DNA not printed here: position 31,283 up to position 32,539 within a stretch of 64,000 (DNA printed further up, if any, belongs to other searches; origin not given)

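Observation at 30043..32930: Small AT-rich integrated element at tRNA-Glu with intact integrase and 13-bp att direct repeat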

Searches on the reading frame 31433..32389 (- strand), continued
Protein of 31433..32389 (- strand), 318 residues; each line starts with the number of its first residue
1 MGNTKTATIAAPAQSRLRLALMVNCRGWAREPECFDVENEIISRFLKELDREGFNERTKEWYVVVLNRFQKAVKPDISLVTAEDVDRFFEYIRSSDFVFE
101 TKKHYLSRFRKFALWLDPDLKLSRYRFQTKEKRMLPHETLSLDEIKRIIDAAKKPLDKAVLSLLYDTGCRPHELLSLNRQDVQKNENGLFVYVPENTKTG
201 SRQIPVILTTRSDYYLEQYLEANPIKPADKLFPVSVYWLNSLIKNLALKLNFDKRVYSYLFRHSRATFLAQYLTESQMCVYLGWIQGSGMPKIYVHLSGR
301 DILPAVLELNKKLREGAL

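Call 26: search_protein_families(library=padloc, proteins=[window:31433-32389:-, L009:9508-10521:+, L009:9232-9498:+, L009:8972-9157:+, L002:10978-11181:+, L002:11178-11705:+, L019:5299-5781:-, L016:1785-2744:+], max_evalue=0.01)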
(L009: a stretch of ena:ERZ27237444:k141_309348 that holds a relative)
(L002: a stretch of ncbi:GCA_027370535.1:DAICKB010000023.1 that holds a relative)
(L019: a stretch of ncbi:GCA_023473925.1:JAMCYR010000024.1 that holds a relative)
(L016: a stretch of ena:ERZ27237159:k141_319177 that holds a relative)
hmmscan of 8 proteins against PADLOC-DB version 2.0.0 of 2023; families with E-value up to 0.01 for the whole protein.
window:31433-32389:- (318 aa): 0 families

L009:9508-10521:+ (337 aa): 0 families

L009:9232-9498:+ (88 aa): 0 families

L009:8972-9157:+ (61 aa): 0 families

L002:10978-11181:+ (67 aa): 0 families

L002:11178-11705:+ (175 aa): 2 families
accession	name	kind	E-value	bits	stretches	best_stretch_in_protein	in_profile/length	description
PDLC01800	CARF1--CARF_HEPN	-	0.0014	16.1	1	73-136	305-366/385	-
PDLC01031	Csx1/Csm6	-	0.0085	13.6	1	46-135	273-341/357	CARF+HEPN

L019:5299-5781:- (160 aa): 0 families

L016:1785-2744:+ (319 aa): 10 families
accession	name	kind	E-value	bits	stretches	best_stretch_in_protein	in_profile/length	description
PDLC01880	CARF4--CARF_PDDEXK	-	2.2e-10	38.4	1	203-317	235-358/364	-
PDLC01037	Csx1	-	1.8e-09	35.6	1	168-260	171-255/320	ARF+Nuclease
PDLC01619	Csx1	-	2.8e-09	34.6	1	203-265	219-283/330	CAS-III; associated_signaling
PDLC01903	CARF4--CARF_PDDEXK_TM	-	3.2e-05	21.5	1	147-276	227-334/380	-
PDLC01881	CARF4--CARF_PDDEXK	-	7.3e-05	20.1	1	182-263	227-314/378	-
PDLC01512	Csx1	-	0.00016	19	1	195-260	243-314/382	CAS-III; associated_signaling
PDLC01891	CARF4--CARF_PDDEXK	-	0.00058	17.6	1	204-267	202-267/319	-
PDLC01897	CARF4--CARF_PDDEXK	-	0.0017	15.7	1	207-301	248-347/369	-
PDLC01885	CARF4--CARF_PDDEXK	-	0.0034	14.7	0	193-262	258-335/405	-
PDLC01968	CARF_PDDEXK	-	0.0043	14.2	0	148-257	213-293/361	-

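Call 57: search_protein_families(library=phrogs, proteins=[window:31433-32389:-], max_evalue=0.01)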
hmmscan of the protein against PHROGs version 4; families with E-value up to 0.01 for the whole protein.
window:31433-32389:- (318 aa): 3 families
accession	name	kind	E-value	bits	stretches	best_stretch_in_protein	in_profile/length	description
phrog_1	-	integration and excision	3.8e-26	93.5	1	40-313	168-451/611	integrase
phrog_216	-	integration and excision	1.1e-15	58.5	1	130-271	46-197/301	integrase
phrog_5127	-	integration and excision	1.2e-06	29.3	1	37-193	118-253/355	integrase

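Call 73: find_encoding_contigs(protein=P0001, flank=10000, max_places=10)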
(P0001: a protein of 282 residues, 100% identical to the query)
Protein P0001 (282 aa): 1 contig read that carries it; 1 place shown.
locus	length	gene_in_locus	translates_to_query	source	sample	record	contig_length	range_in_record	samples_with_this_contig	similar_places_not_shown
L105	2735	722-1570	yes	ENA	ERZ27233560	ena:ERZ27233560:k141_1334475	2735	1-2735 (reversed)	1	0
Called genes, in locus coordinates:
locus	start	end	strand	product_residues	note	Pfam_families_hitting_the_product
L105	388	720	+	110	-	-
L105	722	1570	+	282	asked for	PF00589:Phage_integrase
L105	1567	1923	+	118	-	-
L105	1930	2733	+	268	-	?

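Call 75: search_solved_structures(query=window:31433-32389:-, max_evalue=0.001, show_alignments=1)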
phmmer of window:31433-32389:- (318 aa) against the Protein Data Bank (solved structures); distinct sequences matched with E-value up to 0.001: 4.
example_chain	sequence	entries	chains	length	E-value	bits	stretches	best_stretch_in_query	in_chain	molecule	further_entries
4a8e_A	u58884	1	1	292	1.5e-08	37.3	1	37-302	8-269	PROBABLE TYROSINE RECOMBINASE XERC-LIKE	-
5hxy_A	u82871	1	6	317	1.5e-07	34.1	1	38-298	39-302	Tyrosine recombinase XerA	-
1a0p_A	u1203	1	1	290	9.6e-05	24.9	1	79-297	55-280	SITE-SPECIFIC RECOMBINASE XERD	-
5dcf_A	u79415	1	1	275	0.00062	22.2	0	148-298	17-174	Tyrosine recombinase XerD,DNA translocase FtsK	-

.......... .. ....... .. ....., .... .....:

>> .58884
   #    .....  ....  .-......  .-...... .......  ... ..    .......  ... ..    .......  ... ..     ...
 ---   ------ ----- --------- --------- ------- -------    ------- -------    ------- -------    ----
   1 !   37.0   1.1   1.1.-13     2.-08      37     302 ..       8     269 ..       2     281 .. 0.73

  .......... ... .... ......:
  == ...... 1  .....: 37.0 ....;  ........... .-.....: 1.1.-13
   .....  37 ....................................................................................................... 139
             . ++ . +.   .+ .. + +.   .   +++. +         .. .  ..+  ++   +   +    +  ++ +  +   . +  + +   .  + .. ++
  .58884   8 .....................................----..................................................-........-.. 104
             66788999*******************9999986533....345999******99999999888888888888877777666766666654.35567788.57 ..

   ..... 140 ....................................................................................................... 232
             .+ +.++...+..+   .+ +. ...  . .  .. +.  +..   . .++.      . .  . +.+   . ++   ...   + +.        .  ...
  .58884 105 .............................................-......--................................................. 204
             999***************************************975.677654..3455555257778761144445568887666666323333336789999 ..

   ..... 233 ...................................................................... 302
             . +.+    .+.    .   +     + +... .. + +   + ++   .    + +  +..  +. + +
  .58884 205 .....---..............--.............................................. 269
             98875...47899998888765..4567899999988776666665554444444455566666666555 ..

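Call 76: find_encoding_contigs(protein=P0005, flank=10000, max_places=6)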
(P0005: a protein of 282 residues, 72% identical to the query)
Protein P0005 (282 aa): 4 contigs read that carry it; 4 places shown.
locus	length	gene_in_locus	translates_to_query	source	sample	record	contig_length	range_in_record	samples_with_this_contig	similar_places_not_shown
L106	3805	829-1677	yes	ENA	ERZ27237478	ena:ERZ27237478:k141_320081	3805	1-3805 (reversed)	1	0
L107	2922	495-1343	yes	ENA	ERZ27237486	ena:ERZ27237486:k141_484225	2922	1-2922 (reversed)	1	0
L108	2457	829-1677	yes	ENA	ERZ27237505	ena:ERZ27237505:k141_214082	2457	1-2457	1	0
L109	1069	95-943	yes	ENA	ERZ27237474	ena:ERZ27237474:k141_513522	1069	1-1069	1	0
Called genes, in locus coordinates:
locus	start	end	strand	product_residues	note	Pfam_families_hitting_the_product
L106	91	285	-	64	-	-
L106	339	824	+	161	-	-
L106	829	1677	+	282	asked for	PF00589:Phage_integrase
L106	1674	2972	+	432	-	PF02463:SMC_N (weak), PF11398:DUF2813, PF13175:AAA_15, PF13304:AAA_21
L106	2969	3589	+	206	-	-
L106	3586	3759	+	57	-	-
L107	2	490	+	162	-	?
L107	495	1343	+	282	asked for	PF00589:Phage_integrase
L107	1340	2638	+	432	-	PF02463:SMC_N (weak), PF11398:DUF2813, PF13175:AAA_15, PF13304:AAA_21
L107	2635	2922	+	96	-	?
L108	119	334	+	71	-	-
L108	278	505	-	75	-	-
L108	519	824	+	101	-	-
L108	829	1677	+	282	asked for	PF00589:Phage_integrase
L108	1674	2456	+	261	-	?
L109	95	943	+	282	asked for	PF00589:Phage_integrase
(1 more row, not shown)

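Call 77: find_encoding_contigs(protein=P0003, flank=10000, max_places=6)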
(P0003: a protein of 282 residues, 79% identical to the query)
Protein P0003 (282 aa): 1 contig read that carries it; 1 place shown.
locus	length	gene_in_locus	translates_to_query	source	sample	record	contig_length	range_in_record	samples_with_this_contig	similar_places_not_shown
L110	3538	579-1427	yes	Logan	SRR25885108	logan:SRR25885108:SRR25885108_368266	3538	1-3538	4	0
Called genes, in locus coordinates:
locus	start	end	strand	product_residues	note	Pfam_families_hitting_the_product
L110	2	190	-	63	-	?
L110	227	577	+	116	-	-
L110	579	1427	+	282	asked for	PF13495:Phage_int_SAM_4 (weak), PF00589:Phage_integrase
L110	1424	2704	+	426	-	PF02463:SMC_N, PF11398:DUF2813, PF13175:AAA_15, PF13304:AAA_21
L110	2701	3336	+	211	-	-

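Call 84: search_protein_families(library=padloc, proteins=[L106:1674-2972:+, L106:2969-3589:+, L110:1424-2704:+, L110:2701-3336:+, L016:2764-4167:-, L016:4386-4817:+, L016:1587-1781:+], max_evalue=0.001)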
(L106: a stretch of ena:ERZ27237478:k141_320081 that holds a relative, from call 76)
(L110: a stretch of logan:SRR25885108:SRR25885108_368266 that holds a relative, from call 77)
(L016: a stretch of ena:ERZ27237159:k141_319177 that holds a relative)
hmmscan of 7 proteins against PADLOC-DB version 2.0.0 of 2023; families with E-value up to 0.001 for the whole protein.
L106:1674-2972:+ (432 aa): 126 families (the best 25 are shown)
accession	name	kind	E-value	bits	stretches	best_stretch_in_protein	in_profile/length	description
PDLC04608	PDC-M38A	-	8.9e-31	105.9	1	22-429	1-366/367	-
PDLC02979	AriA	-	2.1e-27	94.9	1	24-374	1-372/373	-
PDLC02336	AbiLi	-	2.9e-27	94.1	1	26-423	2-335/340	AbiLi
PDLC02980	AriA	-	4.3e-27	93.9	1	47-376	1-304/304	-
PDLC04609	PDC-M38A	-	8.2e-25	85.8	2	304-429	248-371/371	-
PDLC03878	NsnB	-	4.8e-21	73.9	1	26-399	2-302/345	-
PDLC04611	PDC-M38A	-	8.4e-21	72.9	1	26-377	2-332/383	-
PDLC00102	GajA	-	3.5e-19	66.7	2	306-382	261-338/532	AAA ATPase domain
PDLC00094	GajA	-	5.8e-19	66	2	24-73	1-50/569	AAA ATPase domain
PDLC04176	HEC-01A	-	5.1e-18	63.6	2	293-375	237-321/371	-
PDLC00096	GajA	-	8.1e-18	62.5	2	325-381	280-343/630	AAA ATPase domain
PDLC04168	GajA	-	3.9e-17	60.2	2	24-73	1-52/570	-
PDLC00091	GajA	-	4.3e-17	60.2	2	328-381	295-348/627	AAA ATPase domain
PDLC00271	PtuA1|PtuA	-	8.2e-17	59.8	1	24-378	1-325/421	AAA ATPase domain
PDLC02358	Old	-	2.5e-16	57.6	2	24-142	2-120/578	Old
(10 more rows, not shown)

L106:2969-3589:+ (206 aa): 0 families

L110:1424-2704:+ (426 aa): 127 families (the best 25 are shown)
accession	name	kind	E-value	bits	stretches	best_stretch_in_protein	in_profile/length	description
PDLC02336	AbiLi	-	4.4e-30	103.4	1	19-417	2-335/340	AbiLi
PDLC04608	PDC-M38A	-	3.6e-29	100.6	1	18-423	4-366/367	-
PDLC02980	AriA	-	1.1e-27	95.8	1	40-368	1-302/304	-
PDLC02979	AriA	-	2.6e-25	88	1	17-366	1-370/373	-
PDLC03878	NsnB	-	2.6e-22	78.1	1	19-398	2-307/345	-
PDLC04609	PDC-M38A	-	3.7e-21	73.8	2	298-423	248-371/371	-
PDLC00091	GajA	-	5.6e-19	66.4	2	17-75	1-61/627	AAA ATPase domain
PDLC04135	mad3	-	1.6e-18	65.4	1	19-376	2-333/374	mads_3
PDLC04168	GajA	-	1.6e-18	64.7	2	17-70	1-56/570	-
PDLC04611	PDC-M38A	-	7e-18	63.3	1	19-373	2-334/383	-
PDLC00102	GajA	-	1.2e-17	61.5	2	300-377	261-339/532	AAA ATPase domain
PDLC04213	HEC-02A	-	1.5e-17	62.2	2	256-379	155-286/337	-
PDLC00278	PtuA1|PtuA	-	2.6e-17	61.2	2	17-68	1-53/436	AAA ATPase domain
PDLC02358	Old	-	5.6e-17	59.7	2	17-70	2-55/578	Old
PDLC04176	HEC-01A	-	8.1e-17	59.6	2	288-374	238-326/371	-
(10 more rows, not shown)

L110:2701-3336:+ (211 aa): 0 families

L016:2764-4167:- (467 aa): 72 families (the best 25 are shown)
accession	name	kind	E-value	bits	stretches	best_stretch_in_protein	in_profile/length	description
PDLC03339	MTase_II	-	7.8e-78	260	2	1-222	1-221/399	Type II methyltransferase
PDLC03354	MTase_II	-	3.6e-61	205.4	1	5-339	62-386/425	Type II methyltransferase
PDLC03300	MTase_II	-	1.8e-51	173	2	256-353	198-294/302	Type II methyltransferase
PDLC03371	MTase_II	-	7.7e-50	167.8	1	2-338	9-255/260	Type II methyltransferase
PDLC03299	MTase_II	-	1e-44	151.2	2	5-155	16-154/296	Type II methyltransferase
PDLC03638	MTase_III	-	4.6e-38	129.1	1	14-338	395-680/816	Type III methyltransferase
PDLC03644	MTase_III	-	5.2e-38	129.1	1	4-337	39-395/542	Type III methyltransferase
PDLC03216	MTase_II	-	3.3e-35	119.7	2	2-148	10-160/364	Type II methyltransferase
PDLC03636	MTase_III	-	5.3e-33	112.6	2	5-168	48-203/575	Type III methyltransferase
PDLC03633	MTase_III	-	1.9e-32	110.8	2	16-159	94-247/616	Type III methyltransferase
PDLC03265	MTase_II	-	2.4e-32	110.7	2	6-120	27-128/333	Type II methyltransferase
PDLC03635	MTase_III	-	4.7e-32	109.5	1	14-336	232-573/708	Type III methyltransferase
PDLC03320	MTase_II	-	4.9e-31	106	2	255-337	195-276/289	Type II methyltransferase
PDLC03238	MTase_II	-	4e-30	103.2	2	249-363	280-393/428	Type II methyltransferase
PDLC03634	MTase_III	-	4.4e-30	103.2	1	8-307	99-422/621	Type III methyltransferase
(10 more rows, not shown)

L016:4386-4817:+ (143 aa): 0 families

L016:1587-1781:+ (64 aa): 0 families

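Call 86: find_related_loci(query=window:31433-32389:-, collection=viral_contigs, flank=6000)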
Query window:31433-32389:- (318 aa) in viral_contigs; peptide patterns used: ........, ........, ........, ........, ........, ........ (x = any residue, [..] = any of these).
12 stretches matched a pattern, but none encodes a relative of the query by tblastn (E <= 1e-3).

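Call 89: find_related_loci(query=A4, collection=metagenome_contigs, flank=7000)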
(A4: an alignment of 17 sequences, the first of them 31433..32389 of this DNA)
Query A4 (318 aa) in metagenome_contigs; peptide patterns used: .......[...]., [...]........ (x = any residue, [..] = any of these).
600 stretches matched a pattern (row limit reached: there are more); 570 encode a relative of the query (tblastn E <= 1e-3); the best 80 are kept; 80 distinct loci.
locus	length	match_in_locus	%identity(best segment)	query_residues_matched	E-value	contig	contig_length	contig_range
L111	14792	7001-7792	46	41-310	9e-72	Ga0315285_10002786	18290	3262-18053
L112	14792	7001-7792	45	41-310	1e-70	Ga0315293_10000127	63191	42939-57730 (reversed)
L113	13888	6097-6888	44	41-310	1e-68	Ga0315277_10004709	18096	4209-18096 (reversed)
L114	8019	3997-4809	43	40-312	1e-67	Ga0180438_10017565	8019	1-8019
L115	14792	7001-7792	43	39-310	1e-63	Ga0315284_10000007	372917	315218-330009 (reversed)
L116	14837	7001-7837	37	41-310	4e-47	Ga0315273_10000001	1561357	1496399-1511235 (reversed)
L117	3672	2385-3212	37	45-310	2e-46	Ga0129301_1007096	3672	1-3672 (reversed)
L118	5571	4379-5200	34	40-309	8e-45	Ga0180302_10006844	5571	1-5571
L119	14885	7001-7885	35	42-318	3e-44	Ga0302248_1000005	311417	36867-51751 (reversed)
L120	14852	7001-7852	32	30-309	4e-44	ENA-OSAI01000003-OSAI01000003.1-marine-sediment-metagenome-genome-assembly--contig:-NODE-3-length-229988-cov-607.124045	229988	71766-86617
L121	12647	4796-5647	32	30-309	1e-43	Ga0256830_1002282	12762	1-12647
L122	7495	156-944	36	53-307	1e-43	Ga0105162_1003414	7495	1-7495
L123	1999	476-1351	36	31-310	2e-44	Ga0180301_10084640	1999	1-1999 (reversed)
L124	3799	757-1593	34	40-310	5e-43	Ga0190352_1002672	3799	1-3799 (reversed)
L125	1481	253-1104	33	40-309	3e-44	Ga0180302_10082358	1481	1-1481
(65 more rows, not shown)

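Call 106: search_dna_similar(query=window:31433-32389:-, collection=phages, mode=protein, max_evalue=0.00001, max_rows=10)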
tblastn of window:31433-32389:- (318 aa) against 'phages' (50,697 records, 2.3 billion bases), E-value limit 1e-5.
Records with a match: 10; places in all: 10; records where one place covers at least 80% of the query: 3.
Best place of each record, by identity: <60% 10.
By first word of the organism name: Thermus 6; Geoglobus 1; Pleomorphic 1; Caudoviricetes 1; Terrisporobacter 1.
By host as written in the record: Thermus thermophilus 5; Geoglobus acetivorans strain SBH6 1; Archaeoglobus sp. JdFR-37 1; Methanomicrobiales 1; Thermus thermophilus HB8 1; Terrisporobacter petrolearius ELB 1.
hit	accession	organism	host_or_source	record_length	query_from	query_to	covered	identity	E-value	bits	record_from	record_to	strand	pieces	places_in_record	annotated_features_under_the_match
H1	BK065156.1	Geoglobus acetivorans pleomorphic virus 1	Geoglobus acetivorans strain SBH6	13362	40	309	85%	34.6%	1e-35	142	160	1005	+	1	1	integrase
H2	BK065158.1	Pleomorphic virus ThalV2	Archaeoglobus sp. JdFR-37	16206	40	309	85%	29.4%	3e-27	117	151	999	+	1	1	xerC: tyrosine recombinase XerC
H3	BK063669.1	Caudoviricetes sp. vir524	Methanomicrobiales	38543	46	308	83%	29.3%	1e-20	98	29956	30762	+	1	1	integrase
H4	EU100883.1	Thermus phage P23-45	Thermus thermophilus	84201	20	267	78%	28.1%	6e-7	57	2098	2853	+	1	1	XerD-like integrase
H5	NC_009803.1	Thermus phage P23-45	Thermus thermophilus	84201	20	267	78%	28.1%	6e-7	57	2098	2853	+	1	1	integrase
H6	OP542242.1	Thermus phage P23-45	Thermus thermophilus HB8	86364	20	267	78%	28.1%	6e-7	57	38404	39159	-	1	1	hypothetical protein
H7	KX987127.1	Thermus phage G20c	Thermus thermophilus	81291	20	267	78%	28.1%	7e-7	57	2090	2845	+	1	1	XerD-like integrase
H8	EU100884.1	Thermus phage P74-26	Thermus thermophilus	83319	20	267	78%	28.1%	7e-7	57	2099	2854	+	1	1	phage XerD-like integrase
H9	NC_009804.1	Thermus phage P74-26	Thermus thermophilus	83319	20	267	78%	28.1%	7e-7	57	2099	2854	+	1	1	integrase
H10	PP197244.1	Terrisporobacter phage TPELB_ph1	Terrisporobacter petrolearius ELB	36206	36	268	73%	23.1%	8e-8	60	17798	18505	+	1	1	integrase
